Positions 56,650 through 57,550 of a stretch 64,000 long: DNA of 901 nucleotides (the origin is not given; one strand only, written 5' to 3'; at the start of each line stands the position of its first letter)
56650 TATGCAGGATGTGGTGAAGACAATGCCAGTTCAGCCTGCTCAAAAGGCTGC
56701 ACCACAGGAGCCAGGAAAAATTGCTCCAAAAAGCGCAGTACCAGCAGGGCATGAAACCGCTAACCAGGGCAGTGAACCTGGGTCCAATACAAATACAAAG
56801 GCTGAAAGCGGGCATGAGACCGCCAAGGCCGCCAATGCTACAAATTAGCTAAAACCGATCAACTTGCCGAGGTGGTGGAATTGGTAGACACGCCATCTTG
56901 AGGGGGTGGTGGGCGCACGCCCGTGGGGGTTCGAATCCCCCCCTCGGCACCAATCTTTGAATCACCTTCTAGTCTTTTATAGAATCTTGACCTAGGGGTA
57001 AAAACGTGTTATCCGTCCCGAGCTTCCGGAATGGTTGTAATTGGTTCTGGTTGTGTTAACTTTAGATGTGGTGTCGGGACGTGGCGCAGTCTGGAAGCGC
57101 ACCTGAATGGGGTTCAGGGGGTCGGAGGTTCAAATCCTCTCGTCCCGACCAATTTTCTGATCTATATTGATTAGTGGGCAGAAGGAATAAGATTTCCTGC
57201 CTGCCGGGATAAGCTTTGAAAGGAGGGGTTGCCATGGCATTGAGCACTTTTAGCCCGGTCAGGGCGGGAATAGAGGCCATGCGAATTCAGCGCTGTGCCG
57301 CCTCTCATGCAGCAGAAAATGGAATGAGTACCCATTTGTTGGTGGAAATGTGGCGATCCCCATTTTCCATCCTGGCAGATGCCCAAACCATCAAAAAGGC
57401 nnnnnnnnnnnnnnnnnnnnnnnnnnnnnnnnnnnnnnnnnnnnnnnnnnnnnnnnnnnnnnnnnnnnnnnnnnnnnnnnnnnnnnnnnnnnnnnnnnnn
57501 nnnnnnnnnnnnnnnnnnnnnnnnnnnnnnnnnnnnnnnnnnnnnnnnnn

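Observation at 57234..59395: Catalytically degenerate AdoMetDC homologue overlapping the start of a spermidine-synthase-like gene, next to a DUF62 SAM hydrolase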

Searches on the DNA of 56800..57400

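Call 35: search_rna_families(source=window, start=56800, end=57400, threshold=evalue, max_evalue=1)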
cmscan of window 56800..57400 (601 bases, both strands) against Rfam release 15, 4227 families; matches with E-value up to 1: 5.
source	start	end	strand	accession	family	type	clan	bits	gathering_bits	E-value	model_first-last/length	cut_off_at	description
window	57075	57148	+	RF00005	tRNA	Gene; tRNA;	CL00001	59.3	29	2.7e-12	1-71/71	no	tRNA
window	56866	56949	+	RF00005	tRNA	Gene; tRNA;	CL00001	51.6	29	3.4e-10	1-71/71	no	tRNA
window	56902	56945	+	RF01684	mascRNA-menRNA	Gene;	-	25.8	42.5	0.0057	1-56/56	no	MALAT1-associated small cytoplasmic RNA/MEN beta RNA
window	56893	56944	+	RF01053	Deinococcus_Y_RNA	Gene;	-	19.3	80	0.82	32-85/126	no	Deinococcus radiodurans Y RNA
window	56925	56941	-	RF04351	Plastid-psbl-rps4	Cis-reg;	-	18.3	68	0.41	9-25/53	no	Plastid-psbl-rps4 3UTR RNA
